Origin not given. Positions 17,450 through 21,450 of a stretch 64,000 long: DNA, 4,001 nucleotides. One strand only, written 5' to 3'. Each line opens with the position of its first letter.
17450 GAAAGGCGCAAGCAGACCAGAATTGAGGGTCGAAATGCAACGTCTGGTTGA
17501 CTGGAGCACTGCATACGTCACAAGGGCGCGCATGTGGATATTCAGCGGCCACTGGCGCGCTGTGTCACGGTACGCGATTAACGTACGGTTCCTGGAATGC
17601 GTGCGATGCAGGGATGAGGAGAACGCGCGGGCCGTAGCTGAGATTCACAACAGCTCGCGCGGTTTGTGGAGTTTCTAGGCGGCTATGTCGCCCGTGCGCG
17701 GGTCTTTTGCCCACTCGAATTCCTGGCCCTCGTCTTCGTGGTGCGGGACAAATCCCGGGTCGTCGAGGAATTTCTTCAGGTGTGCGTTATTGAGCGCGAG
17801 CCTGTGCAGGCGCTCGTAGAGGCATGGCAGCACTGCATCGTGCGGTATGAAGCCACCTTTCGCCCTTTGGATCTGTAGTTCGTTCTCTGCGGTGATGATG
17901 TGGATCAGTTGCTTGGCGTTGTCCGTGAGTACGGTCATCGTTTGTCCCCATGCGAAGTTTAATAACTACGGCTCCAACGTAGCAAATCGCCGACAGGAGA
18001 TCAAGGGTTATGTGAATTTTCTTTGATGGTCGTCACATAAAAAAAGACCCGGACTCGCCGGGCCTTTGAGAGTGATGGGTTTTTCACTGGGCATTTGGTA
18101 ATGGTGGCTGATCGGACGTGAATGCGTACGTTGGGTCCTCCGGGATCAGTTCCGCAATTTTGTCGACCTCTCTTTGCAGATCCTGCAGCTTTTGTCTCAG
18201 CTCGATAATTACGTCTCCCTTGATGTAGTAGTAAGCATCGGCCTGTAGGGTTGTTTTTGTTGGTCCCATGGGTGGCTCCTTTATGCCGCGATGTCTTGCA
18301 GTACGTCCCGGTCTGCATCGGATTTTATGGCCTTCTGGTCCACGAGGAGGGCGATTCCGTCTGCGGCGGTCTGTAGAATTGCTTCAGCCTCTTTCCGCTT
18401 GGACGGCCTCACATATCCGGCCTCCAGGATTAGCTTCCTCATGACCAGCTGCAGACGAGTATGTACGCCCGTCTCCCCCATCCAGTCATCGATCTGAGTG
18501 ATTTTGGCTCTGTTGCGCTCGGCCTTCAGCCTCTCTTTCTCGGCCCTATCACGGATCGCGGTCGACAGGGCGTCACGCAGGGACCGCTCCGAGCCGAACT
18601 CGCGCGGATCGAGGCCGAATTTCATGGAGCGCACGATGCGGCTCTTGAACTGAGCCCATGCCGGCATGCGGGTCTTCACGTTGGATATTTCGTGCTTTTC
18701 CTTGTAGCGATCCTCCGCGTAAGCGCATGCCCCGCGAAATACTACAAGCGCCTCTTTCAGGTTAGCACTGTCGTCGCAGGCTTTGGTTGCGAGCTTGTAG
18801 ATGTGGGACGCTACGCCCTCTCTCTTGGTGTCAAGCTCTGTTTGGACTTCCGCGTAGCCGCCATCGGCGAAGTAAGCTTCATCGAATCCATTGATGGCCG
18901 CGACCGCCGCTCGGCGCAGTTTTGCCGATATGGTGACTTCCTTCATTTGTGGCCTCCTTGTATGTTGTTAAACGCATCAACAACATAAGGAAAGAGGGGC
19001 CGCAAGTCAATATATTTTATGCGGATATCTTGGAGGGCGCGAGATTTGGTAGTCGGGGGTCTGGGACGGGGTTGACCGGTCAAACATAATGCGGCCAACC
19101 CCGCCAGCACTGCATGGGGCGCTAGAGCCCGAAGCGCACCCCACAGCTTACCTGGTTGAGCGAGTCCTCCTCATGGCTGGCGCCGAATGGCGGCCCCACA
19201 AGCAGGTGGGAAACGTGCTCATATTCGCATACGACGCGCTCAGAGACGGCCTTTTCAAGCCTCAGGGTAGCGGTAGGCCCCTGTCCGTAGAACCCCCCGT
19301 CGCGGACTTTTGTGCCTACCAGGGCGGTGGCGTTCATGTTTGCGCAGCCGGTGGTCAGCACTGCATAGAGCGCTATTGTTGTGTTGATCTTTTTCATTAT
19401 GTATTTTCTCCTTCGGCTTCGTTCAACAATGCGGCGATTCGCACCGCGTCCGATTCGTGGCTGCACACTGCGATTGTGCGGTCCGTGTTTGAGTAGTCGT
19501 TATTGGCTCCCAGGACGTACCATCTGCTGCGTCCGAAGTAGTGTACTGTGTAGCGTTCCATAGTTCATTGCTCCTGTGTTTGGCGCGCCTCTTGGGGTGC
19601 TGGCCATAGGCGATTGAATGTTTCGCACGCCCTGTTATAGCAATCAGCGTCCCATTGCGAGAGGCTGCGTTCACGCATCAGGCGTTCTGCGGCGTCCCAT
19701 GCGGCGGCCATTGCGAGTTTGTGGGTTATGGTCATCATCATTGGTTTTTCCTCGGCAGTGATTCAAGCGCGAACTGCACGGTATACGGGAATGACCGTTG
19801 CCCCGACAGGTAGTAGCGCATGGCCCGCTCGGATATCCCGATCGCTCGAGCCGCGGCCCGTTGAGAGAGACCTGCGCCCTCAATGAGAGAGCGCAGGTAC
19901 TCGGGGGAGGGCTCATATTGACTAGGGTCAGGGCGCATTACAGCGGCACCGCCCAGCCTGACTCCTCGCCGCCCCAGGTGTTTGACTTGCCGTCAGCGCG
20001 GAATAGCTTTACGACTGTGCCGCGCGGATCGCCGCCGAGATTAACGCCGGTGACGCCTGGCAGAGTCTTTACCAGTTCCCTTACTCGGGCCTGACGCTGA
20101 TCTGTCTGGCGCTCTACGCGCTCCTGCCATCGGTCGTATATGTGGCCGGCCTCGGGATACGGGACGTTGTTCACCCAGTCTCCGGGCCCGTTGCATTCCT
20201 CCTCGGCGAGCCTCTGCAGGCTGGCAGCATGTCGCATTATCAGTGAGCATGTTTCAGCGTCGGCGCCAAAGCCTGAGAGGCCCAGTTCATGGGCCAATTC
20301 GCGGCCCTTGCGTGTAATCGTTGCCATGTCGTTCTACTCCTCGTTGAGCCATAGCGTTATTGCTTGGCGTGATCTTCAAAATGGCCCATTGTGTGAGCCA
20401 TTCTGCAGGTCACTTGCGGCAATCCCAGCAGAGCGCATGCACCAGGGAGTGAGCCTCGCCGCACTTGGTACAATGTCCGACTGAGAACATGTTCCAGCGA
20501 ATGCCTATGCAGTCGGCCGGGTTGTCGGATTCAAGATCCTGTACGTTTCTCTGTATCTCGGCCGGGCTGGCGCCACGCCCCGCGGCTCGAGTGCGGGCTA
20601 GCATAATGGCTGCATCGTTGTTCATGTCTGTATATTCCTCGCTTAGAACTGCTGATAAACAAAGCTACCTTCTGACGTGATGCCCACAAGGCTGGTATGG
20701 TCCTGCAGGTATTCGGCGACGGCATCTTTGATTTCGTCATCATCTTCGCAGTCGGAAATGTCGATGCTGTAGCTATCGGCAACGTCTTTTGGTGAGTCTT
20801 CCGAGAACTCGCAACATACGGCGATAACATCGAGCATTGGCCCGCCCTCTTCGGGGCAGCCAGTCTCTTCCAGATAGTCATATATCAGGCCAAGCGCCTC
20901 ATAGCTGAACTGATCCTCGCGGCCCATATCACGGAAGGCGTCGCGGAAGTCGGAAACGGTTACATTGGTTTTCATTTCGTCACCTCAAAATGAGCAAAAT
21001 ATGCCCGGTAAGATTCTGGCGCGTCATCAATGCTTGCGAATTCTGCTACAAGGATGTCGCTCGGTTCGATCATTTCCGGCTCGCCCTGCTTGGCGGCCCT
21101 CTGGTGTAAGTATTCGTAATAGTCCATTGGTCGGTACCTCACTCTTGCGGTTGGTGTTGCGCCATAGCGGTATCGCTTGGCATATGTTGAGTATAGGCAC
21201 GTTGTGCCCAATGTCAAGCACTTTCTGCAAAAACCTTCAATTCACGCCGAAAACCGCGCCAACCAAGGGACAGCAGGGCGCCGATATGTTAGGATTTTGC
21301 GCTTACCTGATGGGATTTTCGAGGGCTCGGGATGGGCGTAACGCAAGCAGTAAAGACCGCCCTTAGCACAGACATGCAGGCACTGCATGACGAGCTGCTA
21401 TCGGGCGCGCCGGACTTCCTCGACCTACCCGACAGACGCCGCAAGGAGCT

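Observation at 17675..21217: Leftward operon of small coupled genes (Cro-like HTH, Zn ribbon, acidic ArdA-like protein, three sub-60-aa ORFs, lipoprotein)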

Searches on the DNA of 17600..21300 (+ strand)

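Call 3: search_dna_similar(query=window:17600-21300:+, collection=phages, mode=near, max_rows=25)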
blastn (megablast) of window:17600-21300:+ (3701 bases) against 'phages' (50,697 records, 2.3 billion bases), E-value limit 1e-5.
No match.

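Call 7: search_dna_similar(query=window:17600-21300:+, collection=phages, mode=distant, max_rows=25)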
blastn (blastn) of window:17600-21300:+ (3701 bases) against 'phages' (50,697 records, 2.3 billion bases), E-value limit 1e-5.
No match.

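Call 88: build_rna_model(alignment_id=A5, structure=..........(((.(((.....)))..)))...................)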
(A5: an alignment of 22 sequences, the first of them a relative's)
Model R1 built from alignment A5 (22 sequences, 49 columns); structure: as given.
model positions 46; base pairs 6; branch points 0; effective number of sequences 22; information 0.888 bits per position. Calibrated on 0.2 Mb of random sequence (short: E-values are rough).
structure used (alignment columns):
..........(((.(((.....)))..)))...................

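Call 89: search_with_rna_model(model_id=R1, source=window, filters=off, max_evalue=10, show_alignments=3)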
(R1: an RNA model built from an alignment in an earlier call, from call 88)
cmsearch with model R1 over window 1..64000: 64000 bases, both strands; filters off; matches with E-value up to 10: 17.
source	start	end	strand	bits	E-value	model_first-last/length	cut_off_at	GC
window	20331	20376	-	12.8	0.095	1-46/46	no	0.48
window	24231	24270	-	10.4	0.61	1-46/46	no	0.55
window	40914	40955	+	9.6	1.2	1-46/46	no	0.6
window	21144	21190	-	8.9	1.9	1-46/46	no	0.53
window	51320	51359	+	8.8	2.1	1-46/46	no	0.55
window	39285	39318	+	8.7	2.4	1-46/46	no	0.5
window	4876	4931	-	8.6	2.6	1-46/46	no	0.64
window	35607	35637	-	7.9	4.2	1-46/46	no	0.55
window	46511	46545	+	7.8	4.7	1-46/46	no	0.6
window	30868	30895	+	7.6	5.5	1-46/46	no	0.54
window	52920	52955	+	7.5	6.1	1-46/46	no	0.67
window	4985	5029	-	7.2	7.6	1-46/46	no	0.49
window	52692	52705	+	7.1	7.7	13-26/46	no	0.64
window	10017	10045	+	7.1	7.8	11-28/46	no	0.72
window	30168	30196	-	7.1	7.9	1-46/46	no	0.59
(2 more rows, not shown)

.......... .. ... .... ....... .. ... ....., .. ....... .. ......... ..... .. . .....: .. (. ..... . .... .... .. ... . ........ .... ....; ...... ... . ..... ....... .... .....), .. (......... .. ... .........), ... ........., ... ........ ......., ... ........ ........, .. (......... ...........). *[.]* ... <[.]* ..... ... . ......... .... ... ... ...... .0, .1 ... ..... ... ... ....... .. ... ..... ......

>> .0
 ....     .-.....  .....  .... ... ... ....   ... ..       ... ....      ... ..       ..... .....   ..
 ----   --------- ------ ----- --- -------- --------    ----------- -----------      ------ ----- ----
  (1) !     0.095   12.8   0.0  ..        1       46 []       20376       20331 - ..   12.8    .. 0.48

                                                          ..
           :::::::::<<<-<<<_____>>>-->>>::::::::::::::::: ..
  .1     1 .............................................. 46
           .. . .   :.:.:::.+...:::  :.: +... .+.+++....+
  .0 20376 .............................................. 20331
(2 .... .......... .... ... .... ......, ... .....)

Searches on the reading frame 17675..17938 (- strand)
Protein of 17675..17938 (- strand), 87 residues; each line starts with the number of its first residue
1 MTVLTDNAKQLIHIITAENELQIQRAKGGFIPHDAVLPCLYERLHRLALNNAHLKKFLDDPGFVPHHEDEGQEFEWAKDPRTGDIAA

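Call 8: search_protein_families(library=pfam, max_evalue=0.001, proteins=[window:17675-17938:-])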
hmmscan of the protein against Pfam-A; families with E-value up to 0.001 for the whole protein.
window:17675-17938:- (87 aa): 0 families

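Call 12: search_protein_families(library=ncbifam, max_evalue=0.1, proteins=[window:17675-17938:-])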
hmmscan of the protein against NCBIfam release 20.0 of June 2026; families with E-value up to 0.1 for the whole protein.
window:17675-17938:- (87 aa): 0 families

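Call 108: search_protein_families(library=padloc, max_evalue=0.01, proteins=[window:17675-17938:-])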
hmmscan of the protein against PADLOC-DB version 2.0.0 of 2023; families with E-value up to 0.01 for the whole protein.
window:17675-17938:- (87 aa): 0 families

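Call 109: search_protein_families(library=phrogs, max_evalue=0.01, proteins=[window:17675-17938:-])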
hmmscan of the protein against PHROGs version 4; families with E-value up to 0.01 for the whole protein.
window:17675-17938:- (87 aa): 0 families

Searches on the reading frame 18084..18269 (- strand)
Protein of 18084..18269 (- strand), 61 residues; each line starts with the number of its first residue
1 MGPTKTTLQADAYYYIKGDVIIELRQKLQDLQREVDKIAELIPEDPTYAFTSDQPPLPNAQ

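Call 5: search_protein_families(library=pfam, max_evalue=0.1, proteins=[window:18084-18269:-])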
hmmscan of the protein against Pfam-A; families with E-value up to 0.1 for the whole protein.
window:18084-18269:- (61 aa): 0 families

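Call 6: search_protein_families(library=phrogs, max_evalue=0.1, proteins=[window:18084-18269:-])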
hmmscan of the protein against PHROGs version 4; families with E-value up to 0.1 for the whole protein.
window:18084-18269:- (61 aa): 0 families

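Call 108: search_protein_families(library=padloc, max_evalue=0.01, proteins=[window:18084-18269:-])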
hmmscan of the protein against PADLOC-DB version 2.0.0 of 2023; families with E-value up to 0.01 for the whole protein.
window:18084-18269:- (61 aa): 0 families

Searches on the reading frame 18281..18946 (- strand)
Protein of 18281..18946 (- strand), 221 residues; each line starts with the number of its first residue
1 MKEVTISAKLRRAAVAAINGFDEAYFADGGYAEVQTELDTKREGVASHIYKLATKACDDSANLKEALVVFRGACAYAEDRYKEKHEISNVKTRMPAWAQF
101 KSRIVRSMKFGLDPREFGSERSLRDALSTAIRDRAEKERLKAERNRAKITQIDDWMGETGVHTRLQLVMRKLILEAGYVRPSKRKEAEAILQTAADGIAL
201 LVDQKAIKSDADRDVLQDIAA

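Call 5: search_protein_families(library=pfam, max_evalue=0.1, proteins=[window:18281-18946:-])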
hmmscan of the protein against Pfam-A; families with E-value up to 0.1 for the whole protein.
window:18281-18946:- (221 aa): 0 families

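Call 6: search_protein_families(library=phrogs, max_evalue=0.1, proteins=[window:18281-18946:-])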
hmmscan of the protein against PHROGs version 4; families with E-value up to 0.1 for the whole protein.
window:18281-18946:- (221 aa): 1 family
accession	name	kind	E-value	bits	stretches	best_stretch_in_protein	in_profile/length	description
phrog_19647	-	unknown function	0.086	13.7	0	55-91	29-66/150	-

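Call 12: search_protein_families(library=ncbifam, max_evalue=0.1, proteins=[window:18281-18946:-])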
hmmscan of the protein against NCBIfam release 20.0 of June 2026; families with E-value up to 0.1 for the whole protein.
window:18281-18946:- (221 aa): 0 families

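Call 33: find_homologous_proteins(query=window:18281-18946:-, max_evalue=0.001)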
Query window:18281-18946:- (221 aa): 1 proteins with E <= 0.001 among 472 candidates.
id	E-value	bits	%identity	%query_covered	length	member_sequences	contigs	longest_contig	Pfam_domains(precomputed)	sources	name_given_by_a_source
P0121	4.9e-136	469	100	100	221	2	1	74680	-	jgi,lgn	jgi:hypothetical protein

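Call 108: search_protein_families(library=padloc, max_evalue=0.01, proteins=[window:18281-18946:-])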
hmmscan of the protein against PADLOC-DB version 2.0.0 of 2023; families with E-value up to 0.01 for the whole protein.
window:18281-18946:- (221 aa): 0 families

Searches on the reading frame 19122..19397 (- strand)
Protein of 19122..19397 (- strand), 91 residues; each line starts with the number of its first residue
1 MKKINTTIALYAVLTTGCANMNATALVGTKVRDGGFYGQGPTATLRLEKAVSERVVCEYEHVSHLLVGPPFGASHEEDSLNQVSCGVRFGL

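Call 5: search_protein_families(library=pfam, max_evalue=0.1, proteins=[window:19122-19397:-])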
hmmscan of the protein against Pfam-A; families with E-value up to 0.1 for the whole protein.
window:19122-19397:- (91 aa): 0 families

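Call 6: search_protein_families(library=phrogs, max_evalue=0.1, proteins=[window:19122-19397:-])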
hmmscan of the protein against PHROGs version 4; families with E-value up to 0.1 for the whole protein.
window:19122-19397:- (91 aa): 0 families

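Call 12: search_protein_families(library=ncbifam, max_evalue=0.1, proteins=[window:19122-19397:-])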
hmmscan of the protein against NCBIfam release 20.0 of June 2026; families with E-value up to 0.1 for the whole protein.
window:19122-19397:- (91 aa): 0 families

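Call 108: search_protein_families(library=padloc, max_evalue=0.01, proteins=[window:19122-19397:-])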
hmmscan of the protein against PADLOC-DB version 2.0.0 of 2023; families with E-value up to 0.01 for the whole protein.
window:19122-19397:- (91 aa): 0 families
